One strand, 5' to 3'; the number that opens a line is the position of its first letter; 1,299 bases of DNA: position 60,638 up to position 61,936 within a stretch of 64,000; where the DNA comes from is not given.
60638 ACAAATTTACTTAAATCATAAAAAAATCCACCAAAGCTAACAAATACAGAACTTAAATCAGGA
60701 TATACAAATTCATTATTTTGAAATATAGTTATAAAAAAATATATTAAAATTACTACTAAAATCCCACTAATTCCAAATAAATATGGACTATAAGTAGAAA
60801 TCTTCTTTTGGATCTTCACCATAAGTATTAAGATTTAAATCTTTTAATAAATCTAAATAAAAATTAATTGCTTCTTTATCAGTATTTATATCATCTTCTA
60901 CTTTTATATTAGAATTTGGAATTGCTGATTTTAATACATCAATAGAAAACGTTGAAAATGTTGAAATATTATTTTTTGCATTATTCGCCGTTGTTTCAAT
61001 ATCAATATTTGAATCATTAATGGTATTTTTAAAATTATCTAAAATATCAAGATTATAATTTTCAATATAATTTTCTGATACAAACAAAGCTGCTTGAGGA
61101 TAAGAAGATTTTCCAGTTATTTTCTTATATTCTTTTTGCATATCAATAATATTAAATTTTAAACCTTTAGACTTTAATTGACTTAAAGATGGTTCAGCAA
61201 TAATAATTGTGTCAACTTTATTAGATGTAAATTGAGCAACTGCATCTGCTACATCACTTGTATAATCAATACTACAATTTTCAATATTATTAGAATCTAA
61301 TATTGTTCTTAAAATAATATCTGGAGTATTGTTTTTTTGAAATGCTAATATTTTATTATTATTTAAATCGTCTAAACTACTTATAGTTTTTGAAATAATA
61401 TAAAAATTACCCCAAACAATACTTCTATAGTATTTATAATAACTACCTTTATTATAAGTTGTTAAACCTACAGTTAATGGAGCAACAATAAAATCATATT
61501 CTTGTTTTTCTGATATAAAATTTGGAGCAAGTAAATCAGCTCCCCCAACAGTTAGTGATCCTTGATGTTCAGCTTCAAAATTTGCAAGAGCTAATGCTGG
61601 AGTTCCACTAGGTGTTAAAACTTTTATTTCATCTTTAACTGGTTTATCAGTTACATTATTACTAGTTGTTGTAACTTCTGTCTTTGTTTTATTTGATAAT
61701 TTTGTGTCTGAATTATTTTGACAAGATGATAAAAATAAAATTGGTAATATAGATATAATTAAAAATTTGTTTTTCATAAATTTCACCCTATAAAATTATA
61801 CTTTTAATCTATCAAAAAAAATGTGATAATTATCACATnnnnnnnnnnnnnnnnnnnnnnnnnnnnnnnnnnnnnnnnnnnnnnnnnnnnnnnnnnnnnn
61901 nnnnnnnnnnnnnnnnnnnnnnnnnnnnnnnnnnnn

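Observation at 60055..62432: Perfect CRP-box palindrome abutting the start codon of a Crp/Fnr regulator and facing an ATPase-less ABC operon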

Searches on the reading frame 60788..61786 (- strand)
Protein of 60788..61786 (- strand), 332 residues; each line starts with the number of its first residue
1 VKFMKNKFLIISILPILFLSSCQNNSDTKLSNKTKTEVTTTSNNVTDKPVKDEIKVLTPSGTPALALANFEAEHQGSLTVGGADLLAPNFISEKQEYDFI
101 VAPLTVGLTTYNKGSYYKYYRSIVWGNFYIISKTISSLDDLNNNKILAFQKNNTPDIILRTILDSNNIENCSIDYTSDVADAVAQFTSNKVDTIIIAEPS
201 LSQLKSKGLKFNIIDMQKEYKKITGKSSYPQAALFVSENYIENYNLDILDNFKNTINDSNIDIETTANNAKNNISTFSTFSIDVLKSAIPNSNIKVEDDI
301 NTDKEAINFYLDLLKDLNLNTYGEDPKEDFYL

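Call 5: search_protein_families(library=pfam, proteins=[window:60788-61786:-], max_evalue=0.01)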
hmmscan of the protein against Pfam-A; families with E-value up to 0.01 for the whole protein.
window:60788-61786:- (332 aa): 3 families
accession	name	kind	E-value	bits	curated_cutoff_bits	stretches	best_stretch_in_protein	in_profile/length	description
PF09084.16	NMT1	-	4.4e-05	23.9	20.5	1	127-243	77-190/216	NMT1/THI5 like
PF12916.12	DUF3834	-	0.0057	16.4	22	0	130-199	56-124/202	Protein of unknown function (DUF3834)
PF18949.5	DUF5693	-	0.0088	15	29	0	161-304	5-157/609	Family of unknown function (DUF5693)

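Call 16: search_protein_families(library=ncbifam, proteins=[window:60788-61777:-], max_evalue=0.01)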
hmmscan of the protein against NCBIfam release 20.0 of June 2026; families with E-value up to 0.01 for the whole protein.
window:60788-61777:- (329 aa): 2 families
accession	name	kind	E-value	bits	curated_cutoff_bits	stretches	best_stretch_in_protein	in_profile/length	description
TIGR01728.1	SsuA_fam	subfamily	0.00059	19.1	163.5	1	131-242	94-199/290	aliphatic sulfonate ABC transporter substrate-binding protein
NF045625.1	IBP_CFB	equivalog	0.0034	16.8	400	0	2-44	4-46/275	ice-binding protein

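Call 17: search_solved_structures(query=window:60788-61777:-, max_evalue=1)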
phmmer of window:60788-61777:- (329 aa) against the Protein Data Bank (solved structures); distinct sequences matched with E-value up to 1: 1.
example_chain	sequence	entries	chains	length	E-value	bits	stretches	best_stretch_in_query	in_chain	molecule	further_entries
3hn0_A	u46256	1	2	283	1.9e-07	33.9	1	89-206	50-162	Nitrate transport protein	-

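Call 25: find_related_loci(query=A2, collection=genome_contigs, flank=10000)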
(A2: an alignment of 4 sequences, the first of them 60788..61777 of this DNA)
Query A2 (329 aa) in genome_contigs; peptide patterns used: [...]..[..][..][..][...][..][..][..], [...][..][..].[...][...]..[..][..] (x = any residue, [..] = any of these).
78 stretches matched a pattern; 13 encode a relative of the query (tblastn E <= 1e-3); 13 distinct loci.
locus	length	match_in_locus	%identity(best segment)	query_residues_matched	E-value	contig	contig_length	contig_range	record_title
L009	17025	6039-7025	97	1-329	0e+0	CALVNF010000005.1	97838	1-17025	MAG: uncultured Bacilli bacterium isolate BRZ_FB__bin55 genome assembly, contig: BRZ_FB__NODE_262_length_97838_cov_10.94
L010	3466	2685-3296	26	10-236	2e-17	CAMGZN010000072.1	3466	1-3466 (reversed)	MAG: uncultured Bacillales bacterium isolate SRR11784291_bin.12_metaWRAP_v1.3_MAG genome assembly, contig: ERZ12202683.3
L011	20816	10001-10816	27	53-311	1e-14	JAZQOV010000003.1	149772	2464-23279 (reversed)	MAG: Bacilli bacterium isolate T1900045242_TH20190012.MAGScoT_cleanbin_000030 SGB_5545_k141_3223764, whole genome shotgu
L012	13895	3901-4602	28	37-266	3e-14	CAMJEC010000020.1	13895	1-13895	MAG: uncultured Bacillales bacterium isolate SRR12081300_bin.59_metaWRAP_v1.3_MAG genome assembly, contig: ERZ12289770.7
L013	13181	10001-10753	25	1-253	2e-14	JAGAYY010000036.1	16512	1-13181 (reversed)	MAG: Bacilli bacterium isolate RGIG8901 Water_deer_Omasum.Co__c262065, whole genome shotgun sequence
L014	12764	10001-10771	26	1-266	5e-14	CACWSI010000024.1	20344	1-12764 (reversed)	MAG: uncultured Erysipelotrichaceae bacterium isolate RUG10878 genome assembly, contig: RUG10878_asm_24, whole genome sh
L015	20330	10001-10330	35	50-159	4e-13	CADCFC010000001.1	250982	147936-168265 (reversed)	MAG: uncultured Erysipelotrichaceae bacterium isolate RUG14596 genome assembly, contig: RUG14596_asm_1, whole genome sho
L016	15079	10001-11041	25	1-328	1e-11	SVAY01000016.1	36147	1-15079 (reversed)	MAG: Erysipelotrichaceae bacterium isolate SIG214 NODE_423_length_36147_cov_313.062905, whole genome shotgun sequence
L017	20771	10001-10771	29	1-259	9e-11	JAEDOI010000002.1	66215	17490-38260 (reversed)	MAG: Bacilli bacterium isolate MAG314 NODE_189_length_66215_cov_9.111276, whole genome shotgun sequence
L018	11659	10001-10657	29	47-249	3e-10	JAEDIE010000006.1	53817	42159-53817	MAG: Bacilli bacterium isolate MAG154 NODE_346_length_53817_cov_6.858878, whole genome shotgun sequence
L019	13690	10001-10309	32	51-159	5e-10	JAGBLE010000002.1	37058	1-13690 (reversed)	MAG: Bacilli bacterium isolate RGIG9216 Water_deer_Rumen-1__c33383, whole genome shotgun sequence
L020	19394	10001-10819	24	48-311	9e-10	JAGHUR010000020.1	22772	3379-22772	MAG: Candidatus Fiminaster equi isolate E4_MB2_69 c_000000725482, whole genome shotgun sequence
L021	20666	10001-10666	27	1-240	2e-8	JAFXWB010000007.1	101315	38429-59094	MAG: Bacilli bacterium isolate RGIG6798 Sheep_Rumen-3__c156588, whole genome shotgun sequence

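Call 33: search_protein_families(library=pfam, proteins=[L011:5961-7151:+, L011:7148-8026:+, L011:8046-9254:+, L011:4003-5874:+, L011:2556-3761:+, L011:2095-2559:+, L017:6683-7900:+, L017:7887-8774:+, L017:8787-9998:+, L017:10001-10993:+], max_evalue=0.0001)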
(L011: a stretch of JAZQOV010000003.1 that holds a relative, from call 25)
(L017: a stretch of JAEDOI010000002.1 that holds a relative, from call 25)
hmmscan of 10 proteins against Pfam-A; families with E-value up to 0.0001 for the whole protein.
L011:5961-7151:+ (396 aa): 3 families
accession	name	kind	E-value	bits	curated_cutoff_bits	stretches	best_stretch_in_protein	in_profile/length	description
PF00817.25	IMS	-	1.5e-48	164.9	23.2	1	8-154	1-148/148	impB/mucB/samB family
PF11799.13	IMS_C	-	1.6e-23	83.6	20.7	1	244-354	1-108/109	impB/mucB/samB family C-terminal domain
PF11798.14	IMS_HHH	-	1.6e-08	34.8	24.4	1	167-197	2-32/32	IMS family HHH motif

L011:7148-8026:+ (292 aa): 3 families
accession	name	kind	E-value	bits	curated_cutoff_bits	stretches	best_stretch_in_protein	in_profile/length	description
PF00589.27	Phage_integrase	-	1.9e-51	174.7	27.1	1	112-278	6-170/172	Phage integrase family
PF02899.23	Phage_int_SAM_1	-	2e-15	57.3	22.3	1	9-86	3-82/83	Phage integrase, N-terminal SAM-like domain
PF13495.12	Phage_int_SAM_4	-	3.8e-06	27.6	27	1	18-84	12-79/85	Phage integrase, N-terminal SAM-like domain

L011:8046-9254:+ (402 aa): 1 family
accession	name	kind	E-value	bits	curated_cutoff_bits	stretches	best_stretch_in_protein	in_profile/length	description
PF01676.23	Metalloenzyme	-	9.1e-49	166.7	24.3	1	9-387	1-252/252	Metalloenzyme superfamily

L011:4003-5874:+ (623 aa): 5 families
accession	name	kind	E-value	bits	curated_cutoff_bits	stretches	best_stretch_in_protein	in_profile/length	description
PF13292.11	DXP_synthase_N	-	7.7e-104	347.2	21.2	1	14-286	1-274/274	1-deoxy-D-xylulose-5-phosphate synthase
PF02779.29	Transket_pyr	-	2.6e-31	109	27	1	324-485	3-172/174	Transketolase, pyrimidine binding domain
PF02780.25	Transketolase_C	-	4.6e-09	36.7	25.9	1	505-617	6-124/124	Transketolase, C-terminal domain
PF00676.26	E1_dh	-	7.3e-06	25.6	22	1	123-189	102-168/300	Dehydrogenase E1 component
PF02775.26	TPP_enzyme_C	-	2.5e-05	24.6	21.9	0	125-184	31-84/151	Thiamine pyrophosphate enzyme, C-terminal TPP binding domain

L011:2556-3761:+ (401 aa): 3 families
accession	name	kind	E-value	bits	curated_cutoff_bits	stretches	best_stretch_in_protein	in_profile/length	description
PF02601.20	Exonuc_VII_L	-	1.3e-76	258.5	35.9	2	125-325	1-200/315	Exonuclease VII, large subunit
PF13742.12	tRNA_anti_2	-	2.9e-30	104.8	27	1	7-102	1-95/95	OB-fold nucleic acid binding domain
PF01336.31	tRNA_anti-codon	-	2.6e-14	53.3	27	1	30-103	2-74/75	OB-fold nucleic acid binding domain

L011:2095-2559:+ (154 aa): 1 family
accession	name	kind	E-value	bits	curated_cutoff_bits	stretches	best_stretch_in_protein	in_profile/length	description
PF01029.23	NusB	-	3.9e-15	56.9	23.1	1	66-153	43-131/133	NusB family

L017:6683-7900:+ (405 aa): 3 families
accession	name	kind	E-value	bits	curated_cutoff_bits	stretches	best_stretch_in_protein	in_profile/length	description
PF00817.25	IMS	-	4.9e-51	173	23.2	1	8-156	1-148/148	impB/mucB/samB family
PF11799.13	IMS_C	-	2.7e-12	47.5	20.7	1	248-356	1-104/109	impB/mucB/samB family C-terminal domain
PF11798.14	IMS_HHH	-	2e-06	28.2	24.4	1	169-199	2-32/32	IMS family HHH motif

L017:7887-8774:+ (295 aa): 2 families
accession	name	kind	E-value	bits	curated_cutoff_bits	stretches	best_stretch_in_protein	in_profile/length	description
PF00589.27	Phage_integrase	-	4.1e-53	180.1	27.1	1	110-281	2-170/172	Phage integrase family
PF02899.23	Phage_int_SAM_1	-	3.4e-10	40.5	22.3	1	8-88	2-83/83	Phage integrase, N-terminal SAM-like domain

L017:8787-9998:+ (403 aa): 1 family
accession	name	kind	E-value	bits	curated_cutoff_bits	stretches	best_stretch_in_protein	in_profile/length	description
PF01676.23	Metalloenzyme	-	2.9e-45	155.2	24.3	1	4-389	1-252/252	Metalloenzyme superfamily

L017:10001-10993:+ (330 aa): 0 families

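Call 35: find_homologous_proteins(query=window:60788-61777:-, max_evalue=0.001)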
Query window:60788-61777:- (329 aa): 49 proteins with E <= 0.001 among 4503 candidates.
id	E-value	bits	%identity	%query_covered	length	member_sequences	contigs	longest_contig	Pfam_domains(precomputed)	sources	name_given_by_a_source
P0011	1.7e-200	683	97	100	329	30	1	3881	-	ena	-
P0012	3.3e-199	678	97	100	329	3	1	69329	-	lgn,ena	-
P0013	1.5e-180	617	91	100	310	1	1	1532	-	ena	-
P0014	1.2e-111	391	63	89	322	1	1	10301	-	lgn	-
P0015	7.9e-110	385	62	90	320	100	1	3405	-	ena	-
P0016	1.1e-62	230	61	58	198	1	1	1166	-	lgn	-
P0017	7.8e-62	227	60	57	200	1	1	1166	-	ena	-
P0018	2.0e-50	190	40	85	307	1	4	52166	-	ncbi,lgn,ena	-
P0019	3.9e-50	189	41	84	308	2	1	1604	-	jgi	-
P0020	8.7e-49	185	39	85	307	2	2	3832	-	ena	-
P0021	8.8e-46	175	38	87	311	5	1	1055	-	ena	-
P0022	1.3e-45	174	38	100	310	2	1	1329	-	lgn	-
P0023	8.0e-45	171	35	99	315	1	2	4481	PF02621.20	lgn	-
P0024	1.9e-44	170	38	86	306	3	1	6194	-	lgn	-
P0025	2.0e-43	167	36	100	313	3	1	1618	-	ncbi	-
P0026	6.7e-41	159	40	84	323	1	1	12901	PF09084.17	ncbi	-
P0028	1.7e-39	154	37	84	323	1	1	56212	PF09084.17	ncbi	-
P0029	5.5e-39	152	35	86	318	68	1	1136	PF09084.17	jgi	jgi:NitT/TauT family transport system substrate-binding protein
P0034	3.5e-35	140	37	84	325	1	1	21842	-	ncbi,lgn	-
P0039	6.9e-31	126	36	85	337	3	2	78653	PF09084.17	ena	-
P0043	1.8e-26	111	31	100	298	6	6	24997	PF09084.17,PF12974.13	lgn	-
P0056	3.7e-15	74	28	54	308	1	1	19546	-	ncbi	-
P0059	6.4e-4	37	23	100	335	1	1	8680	PF13379.12,PF02621.20,PF09084.17,PF12974.13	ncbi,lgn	-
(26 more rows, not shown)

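Call 37: find_encoding_contigs(protein=P0018, flank=8000, max_places=1)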
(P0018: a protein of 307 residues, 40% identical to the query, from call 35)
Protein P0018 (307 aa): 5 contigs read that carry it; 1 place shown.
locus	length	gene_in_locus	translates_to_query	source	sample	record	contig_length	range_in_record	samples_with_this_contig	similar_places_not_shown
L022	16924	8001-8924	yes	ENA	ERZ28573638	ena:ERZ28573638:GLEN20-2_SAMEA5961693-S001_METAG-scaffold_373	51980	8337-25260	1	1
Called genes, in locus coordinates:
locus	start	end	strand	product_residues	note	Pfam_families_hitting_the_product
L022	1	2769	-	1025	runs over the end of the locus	PF03629:SASA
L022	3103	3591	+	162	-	PF01257:2Fe-2S_thioredx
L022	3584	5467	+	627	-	PF01257:2Fe-2S_thioredx, PF01512:Complex1_51K, PF10531:SLBB (weak), PF10589:NADH_4Fe-4S, PF00037:Fer4 (weak), PF13237:Fer4_10 (weak), PF12838:Fer4_7, PF13187:Fer4_9 (weak), +3 more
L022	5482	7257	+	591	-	PF13510:Fer2_4, PF10588:NADH-G_4Fe-4S_3, PF12838:Fer4_7 (weak), PF13237:Fer4_10 (weak), PF22117:Fer4_Nqo3 (weak), PF00037:Fer4 (weak), PF02906:Fe_hyd_lg_C, PF02256:Fe_hyd_SSU, +2 more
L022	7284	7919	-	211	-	PF00027:cNMP_binding, PF13545:HTH_Crp_2 (weak)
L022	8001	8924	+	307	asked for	-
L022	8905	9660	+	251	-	PF00528:BPD_transp_1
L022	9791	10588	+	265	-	PF10086:YhfC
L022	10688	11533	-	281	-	PF02645:DegV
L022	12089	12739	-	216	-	PF00106:adh_short, PF13561:adh_short_C2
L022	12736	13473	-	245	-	PF02592:Vut_1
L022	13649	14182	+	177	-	PF00210:Ferritin (faint), PF02915:Rubrerythrin, PF23458:DUF7130 (weak), PF21349:RUBY_RBDX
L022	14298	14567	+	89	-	PF00312:Ribosomal_S15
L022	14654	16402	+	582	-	PF00480:ROK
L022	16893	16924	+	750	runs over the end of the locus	PF01138:RNase_PH, PF03725:RNase_PH_C, PF03726:PNPase, PF01138:RNase_PH, PF00013:KH_1, PF00575:S1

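Call 38: find_encoding_contigs(protein=P0028, flank=8000, max_places=1)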
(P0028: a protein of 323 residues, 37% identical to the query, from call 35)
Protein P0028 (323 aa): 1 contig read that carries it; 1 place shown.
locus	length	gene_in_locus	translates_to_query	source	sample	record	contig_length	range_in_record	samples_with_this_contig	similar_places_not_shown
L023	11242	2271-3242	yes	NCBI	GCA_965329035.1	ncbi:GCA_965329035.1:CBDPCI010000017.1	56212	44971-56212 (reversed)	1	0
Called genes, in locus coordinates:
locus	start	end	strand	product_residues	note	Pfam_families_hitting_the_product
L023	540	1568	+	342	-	PF00155:Aminotran_1_2 (faint), PF01212:Beta_elim_lyase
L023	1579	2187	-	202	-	PF00027:cNMP_binding, PF12802:MarR_2 (weak), PF13545:HTH_Crp_2 (weak), PF01047:MarR (faint), PF01978:TrmB (weak), PF09339:HTH_IclR (faint), PF13412:HTH_24 (faint)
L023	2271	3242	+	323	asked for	PF09084:NMT1 (weak)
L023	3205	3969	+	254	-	PF00528:BPD_transp_1 (faint)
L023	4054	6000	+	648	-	PF11074:DUF2779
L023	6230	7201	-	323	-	PF00583:Acetyltransf_1, PF13673:Acetyltransf_10, PF13508:Acetyltransf_7, PF08445:FR47 (faint), PF00583:Acetyltransf_1, PF13673:Acetyltransf_10, PF13508:Acetyltransf_7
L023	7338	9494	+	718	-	PF19732:SpoIIE_N, PF07228:SpoIIE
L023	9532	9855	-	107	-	PF00581:Rhodanese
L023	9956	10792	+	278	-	PF13556:HTH_30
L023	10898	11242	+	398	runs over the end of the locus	PF00005:ABC_tran, PF17912:OB_MalK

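Call 39: find_encoding_contigs(protein=P0043, flank=8000, max_places=1)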
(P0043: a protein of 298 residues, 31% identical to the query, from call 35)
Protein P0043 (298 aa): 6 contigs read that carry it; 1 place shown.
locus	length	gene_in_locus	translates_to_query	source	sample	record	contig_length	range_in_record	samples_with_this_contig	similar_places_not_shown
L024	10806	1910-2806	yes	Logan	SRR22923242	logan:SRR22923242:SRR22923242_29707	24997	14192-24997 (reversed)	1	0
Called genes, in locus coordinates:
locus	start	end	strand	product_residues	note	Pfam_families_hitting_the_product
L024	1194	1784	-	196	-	PF00027:cNMP_binding, PF13545:HTH_Crp_2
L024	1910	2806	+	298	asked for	PF09084:NMT1, PF12974:Phosphonate-bd (faint)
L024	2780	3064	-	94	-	-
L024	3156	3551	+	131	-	PF00528:BPD_transp_1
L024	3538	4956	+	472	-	PF11074:DUF2779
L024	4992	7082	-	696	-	PF20578:aBig_2, PF13529:Peptidase_C39_2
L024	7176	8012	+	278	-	PF00849:PseudoU_synth_2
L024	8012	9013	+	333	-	PF00248:Aldo_ket_red, PF12797:Fer4_2 (faint), PF13183:Fer4_8 (weak), PF13237:Fer4_10 (faint), PF13187:Fer4_9 (weak), PF13534:Fer4_17, PF00037:Fer4 (weak)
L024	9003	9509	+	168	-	-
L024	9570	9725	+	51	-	PF09680:YjcZ_2 (weak)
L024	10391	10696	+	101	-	PF00338:Ribosomal_S10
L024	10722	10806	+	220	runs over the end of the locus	PF00297:Ribosomal_L3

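Call 46: find_encoding_contigs(protein=P0056, flank=6000, max_places=1)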
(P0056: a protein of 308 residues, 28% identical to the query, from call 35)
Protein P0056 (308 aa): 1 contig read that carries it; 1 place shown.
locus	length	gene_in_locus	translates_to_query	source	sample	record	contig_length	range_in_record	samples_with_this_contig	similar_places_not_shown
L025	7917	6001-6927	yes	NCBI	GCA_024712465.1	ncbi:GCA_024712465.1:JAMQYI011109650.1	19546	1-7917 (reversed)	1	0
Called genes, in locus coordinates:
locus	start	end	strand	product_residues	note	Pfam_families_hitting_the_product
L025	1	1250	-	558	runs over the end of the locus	PF00037:Fer4 (faint), PF12838:Fer4_7 (weak), PF13237:Fer4_10 (weak), PF14697:Fer4_21 (weak), PF02906:Fe_hyd_lg_C, PF04060:FeS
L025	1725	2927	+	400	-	PF04545:Sigma70_r4 (faint), PF08281:Sigma70_r4_2 (faint), PF12844:HTH_19 (faint), PF13384:HTH_23 (faint), PF13413:HTH_25 (faint), PF13560:HTH_31 (weak), PF01381:HTH_3, PF13560:HTH_31 (weak), +5 more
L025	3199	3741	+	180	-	PF03729:DUF308 (weak)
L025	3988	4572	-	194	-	PF02632:BioY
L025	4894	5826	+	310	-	PF22541:DUF7005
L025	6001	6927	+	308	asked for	-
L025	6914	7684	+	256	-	PF00528:BPD_transp_1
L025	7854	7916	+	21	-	?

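Call 47: find_encoding_contigs(protein=P0059, flank=6000, max_places=1)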
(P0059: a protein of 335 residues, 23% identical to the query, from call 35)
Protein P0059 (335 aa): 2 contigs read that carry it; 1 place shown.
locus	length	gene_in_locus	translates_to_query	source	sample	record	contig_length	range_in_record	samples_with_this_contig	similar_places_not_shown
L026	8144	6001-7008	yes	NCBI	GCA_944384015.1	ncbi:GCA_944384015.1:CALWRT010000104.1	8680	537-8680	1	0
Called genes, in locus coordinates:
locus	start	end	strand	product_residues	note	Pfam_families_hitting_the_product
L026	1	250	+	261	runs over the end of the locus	?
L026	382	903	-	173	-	PF00160:Pro_isomerase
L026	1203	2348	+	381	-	PF00702:Hydrolase, PF13419:HAD_2, PF13242:Hydrolase_like (faint), PF13302:Acetyltransf_3, PF00583:Acetyltransf_1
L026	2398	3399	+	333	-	PF02463:SMC_N (faint), PF00005:ABC_tran, PF13304:AAA_21 (faint)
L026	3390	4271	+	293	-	PF00005:ABC_tran, PF02463:SMC_N (weak), PF13304:AAA_21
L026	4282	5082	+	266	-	PF02361:CbiQ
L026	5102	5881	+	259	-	PF01416:PseudoU_synth_1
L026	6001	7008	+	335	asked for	PF13379:NMT1_2 (weak), PF02621:VitK2_biosynth (weak), PF12974:Phosphonate-bd, PF09084:NMT1 (weak)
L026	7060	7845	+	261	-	PF00528:BPD_transp_1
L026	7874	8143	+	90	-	?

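Call 48: find_encoding_contigs(protein=P0039, flank=6000, max_places=1)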
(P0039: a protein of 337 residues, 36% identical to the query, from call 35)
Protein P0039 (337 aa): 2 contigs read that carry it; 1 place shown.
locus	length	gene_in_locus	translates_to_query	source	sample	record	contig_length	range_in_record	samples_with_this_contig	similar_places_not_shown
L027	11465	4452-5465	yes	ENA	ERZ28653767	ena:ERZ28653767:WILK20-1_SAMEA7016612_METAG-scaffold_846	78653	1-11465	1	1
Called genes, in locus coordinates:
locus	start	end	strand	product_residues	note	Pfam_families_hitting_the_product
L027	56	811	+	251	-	PF01226:Form_Nir_trans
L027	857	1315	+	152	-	-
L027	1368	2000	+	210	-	PF00702:Hydrolase, PF13419:HAD_2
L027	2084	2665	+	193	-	PF22043:DUF6935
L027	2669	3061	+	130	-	-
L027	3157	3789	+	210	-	PF12464:Mac, PF00132:Hexapep, PF14602:Hexapep_2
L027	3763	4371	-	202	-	PF00027:cNMP_binding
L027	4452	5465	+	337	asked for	PF09084:NMT1 (faint)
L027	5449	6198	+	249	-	PF00528:BPD_transp_1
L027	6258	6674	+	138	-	PF13958:ToxN_toxin (weak)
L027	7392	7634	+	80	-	PF12844:HTH_19 (weak), PF13560:HTH_31 (weak), PF01381:HTH_3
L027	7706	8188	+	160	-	PF20935:DUF6847 (weak)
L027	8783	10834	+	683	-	PF00501:AMP-binding, PF13193:AMP-binding_C, PF00293:NUDIX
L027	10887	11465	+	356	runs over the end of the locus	PF13306:LRR_5, PF13855:LRR_8 (faint), PF13306:LRR_5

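Call 49: predict_structure(alignment_id=A4)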
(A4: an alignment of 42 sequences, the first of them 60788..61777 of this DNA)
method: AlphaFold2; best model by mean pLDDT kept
length: 329 residues; sequences in the alignment: 42
mean_pLDDT: 88.2   pTM: 0.82
mean pLDDT of the five models: 88.2, 87.7, 87.3, 87.1, 87.0
residues with pLDDT >= 90: 266; 70-90: 20; 50-70: 6; < 50: 37
segments of 3 or more residues with pLDDT < 50: 1-4, 8-12, 16-41
pLDDT, mean of each block of 10 residues (from residue 1): 46 44 36 39 80 97 97 92 93 96 93 97 97 96 95 96 96 94 98 98 97 96 92 97 95 96 98 96 98 94 93 84 92
secondary structure, 60 per line:
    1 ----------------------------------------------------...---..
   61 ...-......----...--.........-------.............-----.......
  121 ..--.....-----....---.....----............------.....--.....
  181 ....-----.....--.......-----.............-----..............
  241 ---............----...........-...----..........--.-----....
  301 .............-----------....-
elements in order: E53-55 H59-63 H65-70 E75-77 H80-88 E96-100 H101-108 E114-122 E125-129 H135-138 E142-146 H151-162 E169-173 H176-184 E190-194 H197-203 E209-212 H213-221 E227-234 H235-240 H244-255 H260-270 H279-288 H297-313
